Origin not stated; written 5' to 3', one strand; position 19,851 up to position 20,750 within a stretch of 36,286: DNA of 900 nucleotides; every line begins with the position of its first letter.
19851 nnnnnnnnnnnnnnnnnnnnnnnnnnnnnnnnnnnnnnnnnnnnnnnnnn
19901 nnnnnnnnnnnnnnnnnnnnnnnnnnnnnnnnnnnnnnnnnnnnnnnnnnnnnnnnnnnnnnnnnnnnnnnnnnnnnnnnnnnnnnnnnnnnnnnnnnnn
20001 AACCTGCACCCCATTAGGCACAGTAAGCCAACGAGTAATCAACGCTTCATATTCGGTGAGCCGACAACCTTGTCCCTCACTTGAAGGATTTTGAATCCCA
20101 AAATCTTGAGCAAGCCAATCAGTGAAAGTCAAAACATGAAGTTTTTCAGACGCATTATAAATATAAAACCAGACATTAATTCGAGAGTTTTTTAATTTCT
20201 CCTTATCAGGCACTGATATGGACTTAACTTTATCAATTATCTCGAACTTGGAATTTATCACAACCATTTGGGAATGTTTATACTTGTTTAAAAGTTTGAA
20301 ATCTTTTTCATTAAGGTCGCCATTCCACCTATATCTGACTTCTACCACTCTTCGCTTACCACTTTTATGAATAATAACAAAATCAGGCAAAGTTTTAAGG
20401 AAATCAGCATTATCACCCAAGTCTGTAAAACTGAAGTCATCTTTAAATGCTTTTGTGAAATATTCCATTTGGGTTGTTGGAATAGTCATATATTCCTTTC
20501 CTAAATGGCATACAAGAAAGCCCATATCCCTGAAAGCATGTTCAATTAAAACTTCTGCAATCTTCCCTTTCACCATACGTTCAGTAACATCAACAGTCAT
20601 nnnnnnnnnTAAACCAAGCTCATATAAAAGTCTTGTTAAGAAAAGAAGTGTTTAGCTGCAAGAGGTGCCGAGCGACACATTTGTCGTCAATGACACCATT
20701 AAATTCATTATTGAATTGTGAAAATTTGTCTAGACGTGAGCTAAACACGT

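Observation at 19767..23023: Divergent pair of a PD-(D/E)xK-like nuclease-HTH protein and an atypical RecQ helicase: candidate defence or mobile-element module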

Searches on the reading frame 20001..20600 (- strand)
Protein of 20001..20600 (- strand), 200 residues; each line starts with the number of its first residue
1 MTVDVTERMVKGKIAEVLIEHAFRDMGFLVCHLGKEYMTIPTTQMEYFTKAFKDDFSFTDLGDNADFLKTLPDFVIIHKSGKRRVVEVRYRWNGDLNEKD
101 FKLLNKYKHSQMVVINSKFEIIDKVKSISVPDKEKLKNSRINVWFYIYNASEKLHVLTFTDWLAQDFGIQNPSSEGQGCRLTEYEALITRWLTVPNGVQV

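Call 23: search_protein_representatives(protein=window:20001-20600:-)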
Query: 200 residues. Proteins with E-value up to 0.001 (for the whole library): 78; up to 1e-10: 37; up to 1e-30: 1. The best 78 are listed.
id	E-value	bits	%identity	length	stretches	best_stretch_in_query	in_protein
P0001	9.8e-132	452.8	100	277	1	1-200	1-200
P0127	1.6e-21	93.2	36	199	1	7-192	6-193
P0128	1.2e-20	90.4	39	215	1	6-145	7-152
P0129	2.7e-20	89.2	38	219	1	7-194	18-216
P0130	3.8e-20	88.7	42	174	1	4-193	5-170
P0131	6.9e-20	87.8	33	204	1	4-191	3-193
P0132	1.6e-19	86.7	36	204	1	6-152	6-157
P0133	8.8e-19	84.2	35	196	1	7-192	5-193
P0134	1.4e-18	83.6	34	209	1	7-192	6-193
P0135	1.7e-18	83.3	34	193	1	6-195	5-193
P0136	5.3e-18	81.7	31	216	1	7-192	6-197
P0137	9.3e-18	80.9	33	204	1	5-192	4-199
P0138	2.7e-17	79.3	36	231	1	7-192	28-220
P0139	3.2e-17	79.1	36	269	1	7-145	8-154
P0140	5.7e-17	78.3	36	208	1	7-148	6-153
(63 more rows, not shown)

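Call 26: search_protein_families(library=pfam, alignment_id=A1, max_evalue=0.1)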
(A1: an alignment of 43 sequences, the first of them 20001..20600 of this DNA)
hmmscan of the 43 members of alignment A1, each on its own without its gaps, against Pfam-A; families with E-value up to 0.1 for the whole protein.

A. member 1, window:20001-20600:- (200 aa): 1 family
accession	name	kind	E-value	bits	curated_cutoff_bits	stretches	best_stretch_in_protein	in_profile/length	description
PF05626.16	DUF790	-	0.008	15.4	28.8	1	71-121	308-359/387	Protein of unknown function (DUF790)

B. families by the number of members that match (of 43 scanned): 23 families
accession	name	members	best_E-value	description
PF08722.17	Tn7_TnsA-like_N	7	0.0011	TnsA-like endonuclease N terminal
PF00533.33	BRCT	4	0.0017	BRCA1 C Terminus (BRCT) domain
PF16589.12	BRCT_2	3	0.027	BRCT domain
PF05626.16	DUF790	2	0.0016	Protein of unknown function (DUF790)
PF08774.17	VRR_NUC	2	0.0058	VRR-NUC domain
PF14137.11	DUF4304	1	0.0045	Domain of unknown function (DUF4304)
PF13024.11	DUF3884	1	0.0099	Protein of unknown function (DUF3884)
PF24579.1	PDDEXK_14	1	0.014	Phage putative PDDEXK endonuclease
PF05367.17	Phage_endo_I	1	0.022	Phage endonuclease I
PF23297.2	ACP_SdgA_C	1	0.026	Highly reducing polyketide synthase sdgA, C-terminal ACP domain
PF15657.11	Tox-HNH-EHHH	1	0.03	HNH/Endo VII superfamily nuclease toxins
PF22713.1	SNaCT6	1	0.038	Short NACHT-associated C-Terminal domain, family 6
PF15277.12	Sec3-PIP2_bind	1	0.04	Exocyst complex component SEC3 N-terminal PIP2 binding PH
PF05280.16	FlhC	1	0.043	Flagellar transcriptional activator (FlhC)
PF06356.17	DUF1064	1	0.043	Protein of unknown function (DUF1064)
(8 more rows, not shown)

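Call 27: search_solved_structures(query=A1, max_evalue=10, show_alignments=3)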
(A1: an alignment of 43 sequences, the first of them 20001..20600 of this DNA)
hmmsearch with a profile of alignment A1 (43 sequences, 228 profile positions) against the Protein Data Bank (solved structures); distinct sequences matched with E-value up to 10: 1.
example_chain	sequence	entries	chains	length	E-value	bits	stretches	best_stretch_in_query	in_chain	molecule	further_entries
6j9s_A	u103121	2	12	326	0.94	12.2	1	149-204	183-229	L-lactate dehydrogenase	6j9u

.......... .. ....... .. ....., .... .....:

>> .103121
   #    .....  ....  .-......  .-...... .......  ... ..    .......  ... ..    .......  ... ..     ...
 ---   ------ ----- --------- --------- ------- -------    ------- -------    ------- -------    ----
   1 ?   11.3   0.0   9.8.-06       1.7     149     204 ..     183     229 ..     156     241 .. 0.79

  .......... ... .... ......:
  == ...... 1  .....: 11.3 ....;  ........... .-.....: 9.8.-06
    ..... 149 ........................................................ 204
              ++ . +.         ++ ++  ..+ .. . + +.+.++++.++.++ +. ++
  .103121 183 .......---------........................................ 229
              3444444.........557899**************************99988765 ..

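Call 36: predict_structure(alignment_id=A1)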
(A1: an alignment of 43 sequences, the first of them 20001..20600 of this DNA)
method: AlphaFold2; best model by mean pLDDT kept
length: 200 residues; sequences in the alignment: 43
mean_pLDDT: 82.9   pTM: 0.81
mean pLDDT of the five models: 82.9, 82.3, 82.1, 81.2, 80.9
residues with pLDDT >= 90: 113; 70-90: 36; 50-70: 49; < 50: 2
segments of 3 or more residues with pLDDT < 50: none
pLDDT, mean of each block of 10 residues (from residue 1): 89 96 94 69 61 57 71 94 95 93 91 94 66 90 90 91 94 66 92 66
secondary structure, 60 per line:
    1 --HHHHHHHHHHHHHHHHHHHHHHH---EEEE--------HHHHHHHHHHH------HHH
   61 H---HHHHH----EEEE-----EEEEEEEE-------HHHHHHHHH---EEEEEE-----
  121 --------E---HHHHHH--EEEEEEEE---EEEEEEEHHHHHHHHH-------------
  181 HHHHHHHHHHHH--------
elements in order: H3-25 E29-32 H41-51 H58-61 H65-69 E74-77 E83-90 H98-106 E110-115 H133-138 E141-148 E152-158 H159-167 H181-192

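Call 41: fold_search(model_id=the predicted structure, library=pdb)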
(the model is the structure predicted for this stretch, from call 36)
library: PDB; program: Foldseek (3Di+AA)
matches with E <= 10: 336; with E <= 0.001: 0
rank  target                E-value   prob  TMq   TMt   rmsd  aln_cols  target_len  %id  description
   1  9qcc_Y                1.9e-02  0.77  0.35  0.20  13.2       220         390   10  Activated XauSPARDA filament assembly with bound dsDNA substrate (released 2025-12-17)
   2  9qcc_A                2.9e-02  0.75  0.36  0.20   8.3       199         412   14  Activated XauSPARDA filament assembly with bound dsDNA substrate (released 2025-12-17)
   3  4tkd_B                3.5e-02  0.77  0.32  0.48   6.8       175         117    8  Sulfolobus solfataricus HJC mutants (released 2015-08-12)
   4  2eo0_B                3.9e-02  0.47  0.27  0.40  12.5       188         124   11  Crystal Structure of Holliday Junction Resolvase ST1444 (released 2007-10-02)
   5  6fju_A                5.1e-02  0.30  0.29  0.32  13.4       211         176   11  Rpn11 homolog from Caldiarchaeum Subterraneum (released 2018-07-25)
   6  6fju_B                6.2e-02  0.28  0.29  0.32  13.3       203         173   10  Rpn11 homolog from Caldiarchaeum Subterraneum (released 2018-07-25)
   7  8a4c_C                9.1e-02  0.08  0.18  0.18  17.9       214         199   11  Structure of human Rep15:Rab3B complex. (released 2022-08-10)
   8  9qcc_Q                1.1e-01  0.54  0.36  0.19   8.6       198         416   12  Activated XauSPARDA filament assembly with bound dsDNA substrate (released 2025-12-17)
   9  9nkg_c                1.2e-01  0.20  0.20  0.15  11.5       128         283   12  Structure of substrate engaged MIDN-bound human 26S proteasome, EB-MIDN (Composite map) (released 2025-05-07)
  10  9iab_A                1.5e-01  0.10  0.15  0.12  16.3       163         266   10  Structure of the Argonaute-associated Cas4 family protein 1 (ACE1) from Chroococcidiopsis thermalis (CtACE1) (released 2025-04-23)
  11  9w39_c                1.7e-01  0.14  0.22  0.16  16.4       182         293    7  Structure of human 26S proteasome complexed with midnolin, 19S proteasome with Ubl bound (released 2026-04-01)
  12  5ld9_A                1.8e-01  0.28  0.27  0.38   8.5       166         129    8  Structure of deubiquitinating enzyme homolog, Pyrococcus furiosus JAMM1. (released 2017-05-17)
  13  4wsn_F                1.8e-01  0.10  0.19  0.15  14.1       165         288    9  Crystal structure of the COP9 signalosome, a P1 crystal form (released 2015-12-23)
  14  4qft                  2.0e-01  0.13  0.17  0.19   8.7       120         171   10  Structure of COP9 signalosome complex subunit 6 (released 2014-09-03)
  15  4qbn_A                2.1e-01  0.77  0.29  0.56   4.6       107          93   17  VRR_NUC domain (released 2014-09-10)
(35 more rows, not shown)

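Call 44: find_related_loci(query=A2, collection=genome_contigs, flank=6000)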
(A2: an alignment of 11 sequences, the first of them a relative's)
Query A2 (209 aa) in genome_contigs; peptide patterns used: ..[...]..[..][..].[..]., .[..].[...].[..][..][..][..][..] (x = any residue, [..] = any of these).
215 stretches matched a pattern; 6 encode a relative of the query (tblastn E <= 1e-3); 6 distinct loci.
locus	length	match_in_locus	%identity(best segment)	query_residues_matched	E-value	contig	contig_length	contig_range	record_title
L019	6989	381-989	45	1-200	1e-50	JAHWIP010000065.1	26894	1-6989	MAG: Candidatus Woesearchaeota archaeon isolate YT2_088 k127_46599949, whole genome shotgun sequence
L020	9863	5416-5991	43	1-193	1e-45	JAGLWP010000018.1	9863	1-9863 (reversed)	MAG: Candidatus Pacearchaeota archaeon isolate RS_12_27 ZL285.bin.27.fa_18, whole genome shotgun sequence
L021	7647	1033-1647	40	1-193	3e-36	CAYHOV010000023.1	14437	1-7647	MAG TPA_asm: Candidatus Woesearchaeota archaeon isolate ERP119705_co14_559 genome assembly, contig: NODE_4895_length_144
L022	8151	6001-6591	35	9-194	8e-25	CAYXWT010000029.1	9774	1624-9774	MAG TPA_asm: uncultured archaeon isolate SRP191223_co1_94 genome assembly, contig: NODE_8328_length_9774_cov_27.062558,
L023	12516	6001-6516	31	1-178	2e-14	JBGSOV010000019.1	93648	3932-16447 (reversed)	MAG: Candidatus Gracilibacteria bacterium isolate JTS-AC289 k141_2602964, whole genome shotgun sequence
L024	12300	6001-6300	38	6-120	5e-13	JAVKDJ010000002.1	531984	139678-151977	MAG: Cyclobacteriaceae bacterium isolate F3-SA18-10 k141_73018, whole genome shotgun sequence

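Call 50: search_protein_families(library=pfam, proteins=[L020:3728-5125:+, L020:6445-7353:-, L020:7667-8950:+, L022:4629-5825:-, L022:4045-4617:+, L022:73-2835:+, L024:6477-8036:+, L024:8038-9279:+, L024:3542-4789:+], max_evalue=0.001)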
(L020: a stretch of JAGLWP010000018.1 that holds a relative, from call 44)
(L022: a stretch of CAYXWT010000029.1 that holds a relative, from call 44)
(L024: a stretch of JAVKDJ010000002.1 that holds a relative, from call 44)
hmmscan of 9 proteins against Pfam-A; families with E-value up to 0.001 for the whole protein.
L020:3728-5125:+ (465 aa): 0 families

L020:6445-7353:- (302 aa): 3 families
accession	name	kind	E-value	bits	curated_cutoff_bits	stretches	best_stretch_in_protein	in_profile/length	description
PF00413.30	Peptidase_M10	-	2.9e-07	30.9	24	1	78-198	26-158/159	Matrixin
PF07705.17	CARDB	-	2.9e-06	27.9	22.7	1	204-296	2-98/101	CARDB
PF01400.30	Astacin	-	0.00043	20.5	22.5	0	147-176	73-102/189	Astacin (Peptidase family M12A)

L020:7667-8950:+ (427 aa): 6 families
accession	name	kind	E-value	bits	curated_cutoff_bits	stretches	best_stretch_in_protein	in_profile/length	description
PF00534.26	Glycos_transf_1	-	1.7e-25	89.9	26.4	1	244-397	24-171/172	Glycosyl transferases group 1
PF13692.12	Glyco_trans_1_4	-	5.8e-22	78.9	27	1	246-384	13-142/142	Glycosyl transferases group 1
PF13439.12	Glyco_transf_4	-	5.3e-14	53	28.5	1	43-209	2-169/170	Glycosyltransferase Family 4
PF13524.12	Glyco_trans_1_2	-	3.7e-08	33.9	25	1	303-413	31-143/144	Glycosyl transferase-like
PF13579.12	Glyco_trans_4_4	-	0.00012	22.8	29.7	1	43-156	1-104/158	Glycosyl transferase 4-like domain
PF08323.17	Glyco_transf_5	-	0.00047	20.4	22.7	0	42-90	15-90/239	Starch synthase catalytic domain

L022:4629-5825:- (398 aa): 4 families
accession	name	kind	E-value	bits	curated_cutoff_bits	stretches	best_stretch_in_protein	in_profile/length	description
PF08438.16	YGR210-like_G4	-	4e-32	111.3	24.7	1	223-327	1-105/108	Obg-like GTPase YGR210-like, G4 motif-containing domain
PF01926.29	MMR_HSR1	-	4.4e-17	62.7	21.9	1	3-117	2-91/113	50S ribosome-binding GTPase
PF02824.27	TGS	-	4.2e-09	36.7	22.2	1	343-395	12-59/60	TGS domain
PF02421.24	FeoB_N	-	1.1e-07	31.9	27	1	3-41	3-41/156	Ferrous iron transport protein B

L022:4045-4617:+ (190 aa): 0 families

L022:73-2835:+ (920 aa): 4 families
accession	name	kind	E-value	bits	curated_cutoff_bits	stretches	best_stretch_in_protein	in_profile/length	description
PF08264.19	Anticodon_1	-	4.2e-17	62.8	25.1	1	666-791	1-142/148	Anticodon-binding domain of tRNA ligase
PF00133.28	tRNA-synt_1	-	2.3e-16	60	22.7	1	8-626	50-413/414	tRNA synthetases class I (I, L, M and V)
PF09334.17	tRNA-synt_1g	-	1e-11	44.7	20.1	1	550-633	295-373/391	tRNA synthetases class I (M)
PF13603.12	tRNA-synt_1_2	-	6.3e-05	23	25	1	157-275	10-126/185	Leucyl-tRNA synthetase, editing domain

L024:6477-8036:+ (519 aa): 4 families
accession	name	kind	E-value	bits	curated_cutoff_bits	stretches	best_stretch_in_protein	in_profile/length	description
PF02384.22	N6_Mtase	-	7.8e-115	383.9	20.4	1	177-481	2-310/311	N-6 DNA Methylase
PF12161.14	HsdM_N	-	6.1e-20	72.7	24.5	1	7-166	1-135/135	HsdM N-terminal domain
PF05175.20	MTS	-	1e-06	29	23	1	210-308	20-111/170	Methyltransferase small domain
PF07669.17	Eco57I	-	6.1e-05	23.6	25.3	1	269-380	48-160/171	Eco57I restriction-modification methylase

L024:8038-9279:+ (413 aa): 1 family
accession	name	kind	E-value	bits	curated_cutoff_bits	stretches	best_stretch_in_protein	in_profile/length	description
PF01420.25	Methylase_S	-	1.7e-45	155.7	22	2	233-396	3-162/168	Type I restriction modification DNA specificity domain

L024:3542-4789:+ (415 aa): 3 families
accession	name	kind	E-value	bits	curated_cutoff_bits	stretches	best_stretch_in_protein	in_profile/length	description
PF17293.8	Arm-DNA-bind_5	-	2.5e-20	73.2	22.6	1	8-92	1-84/87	Arm DNA-binding domain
PF00589.27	Phage_integrase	-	1.3e-13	51.5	27.1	1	244-382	27-168/172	Phage integrase family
PF13102.12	Phage_int_SAM_5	-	1.3e-11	45.1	22.3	1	108-208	2-96/98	Phage integrase SAM-like domain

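Call 51: fold_search(model_id=the predicted structure, library=viral)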
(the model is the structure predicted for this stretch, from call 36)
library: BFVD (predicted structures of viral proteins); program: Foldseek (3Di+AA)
matches with E <= 10: 661; with E <= 0.001: 0
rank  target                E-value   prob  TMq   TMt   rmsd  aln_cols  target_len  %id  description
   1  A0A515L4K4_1          1.1e-03  0.97  0.34  0.08  10.0       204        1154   15  RNA-directed RNA polymerase L [Jujube yellow mottle-associated virus]
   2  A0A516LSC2            1.2e-03  1.00  0.39  0.48   9.3       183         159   16  (no name in the UniProt tables at hand)
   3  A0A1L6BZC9            1.3e-03  0.84  0.30  0.30  11.9       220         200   12  (no name in the UniProt tables at hand)
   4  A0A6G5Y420            5.0e-03  0.97  0.29  0.39   5.0       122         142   14  (no name in the UniProt tables at hand)
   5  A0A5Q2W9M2            5.0e-03  0.96  0.28  0.38   8.7       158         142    8  (no name in the UniProt tables at hand)
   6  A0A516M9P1            6.1e-03  0.85  0.24  0.37   6.6       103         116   19  (no name in the UniProt tables at hand)
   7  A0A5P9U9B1            7.9e-03  0.99  0.32  0.57   4.2       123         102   11  (no name in the UniProt tables at hand)
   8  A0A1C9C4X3            1.0e-02  0.91  0.36  0.15  14.1       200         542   10  Uncharacterized protein [Heterosigma akashiwo virus 01]
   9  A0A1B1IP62            1.1e-02  0.96  0.31  0.53  14.4       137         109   19  (no name in the UniProt tables at hand)
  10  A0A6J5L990            1.1e-02  0.51  0.23  0.21   7.2       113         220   14  VRR-NUC domain-containing protein [uncultured Caudovirales phage]
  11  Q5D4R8                1.2e-02  0.23  0.23  0.12  19.3       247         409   10  uL24 [anatid alphaherpesvirus 1]
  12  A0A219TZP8            1.3e-02  0.90  0.31  0.23   6.3       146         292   16  RNA-dependent RNA polymerase (Fragment) [Emaravirus cajani]
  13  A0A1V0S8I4            1.5e-02  0.66  0.36  0.36  16.0       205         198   15  Putative helicase [Catovirus CTV1]
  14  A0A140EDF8            1.7e-02  0.75  0.32  0.13   9.6       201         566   14  (no name in the UniProt tables at hand)
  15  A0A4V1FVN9            1.9e-02  0.82  0.31  0.43  10.0       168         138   11  (no name in the UniProt tables at hand)
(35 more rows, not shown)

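Call 52: find_related_loci(query=A2, collection=viral_contigs, flank=6000)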
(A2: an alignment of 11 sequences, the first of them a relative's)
Query A2 (209 aa) in viral_contigs; peptide patterns used: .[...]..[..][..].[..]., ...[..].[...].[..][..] (x = any residue, [..] = any of these).
282 stretches matched a pattern, but none encodes a relative of the query by tblastn (E <= 1e-3).

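Call 53: find_related_loci(query=A2, collection=metagenome_contigs, flank=6000)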
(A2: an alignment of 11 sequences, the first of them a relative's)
Query A2 (209 aa) in metagenome_contigs; peptide patterns used: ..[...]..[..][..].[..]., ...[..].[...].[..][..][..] (x = any residue, [..] = any of these).
526 stretches matched a pattern; 63 encode a relative of the query (tblastn E <= 1e-3); 63 distinct loci.
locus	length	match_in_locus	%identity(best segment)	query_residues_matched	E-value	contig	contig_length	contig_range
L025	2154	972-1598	100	1-209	3e-149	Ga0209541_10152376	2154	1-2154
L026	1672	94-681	47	1-197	6e-55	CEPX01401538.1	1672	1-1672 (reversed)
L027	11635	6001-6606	43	1-198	3e-50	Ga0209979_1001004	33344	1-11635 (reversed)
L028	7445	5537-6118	45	1-193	8e-50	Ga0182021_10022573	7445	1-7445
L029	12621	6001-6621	45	1-200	2e-48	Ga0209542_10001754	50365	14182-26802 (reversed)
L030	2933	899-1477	43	1-193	6e-46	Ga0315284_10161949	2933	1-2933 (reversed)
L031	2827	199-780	42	1-194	2e-45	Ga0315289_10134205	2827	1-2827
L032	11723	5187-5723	44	1-193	1e-43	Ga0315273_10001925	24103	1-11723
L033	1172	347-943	40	1-194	9e-45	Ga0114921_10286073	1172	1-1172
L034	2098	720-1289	38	6-194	2e-42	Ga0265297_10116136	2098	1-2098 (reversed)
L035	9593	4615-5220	40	1-198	5e-41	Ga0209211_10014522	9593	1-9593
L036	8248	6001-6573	45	5-194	2e-40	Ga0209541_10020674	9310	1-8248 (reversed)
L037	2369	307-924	42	1-203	9e-40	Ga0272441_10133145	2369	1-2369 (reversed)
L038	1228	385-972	40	1-194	6e-39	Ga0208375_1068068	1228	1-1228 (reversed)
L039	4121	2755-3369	40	1-193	1e-35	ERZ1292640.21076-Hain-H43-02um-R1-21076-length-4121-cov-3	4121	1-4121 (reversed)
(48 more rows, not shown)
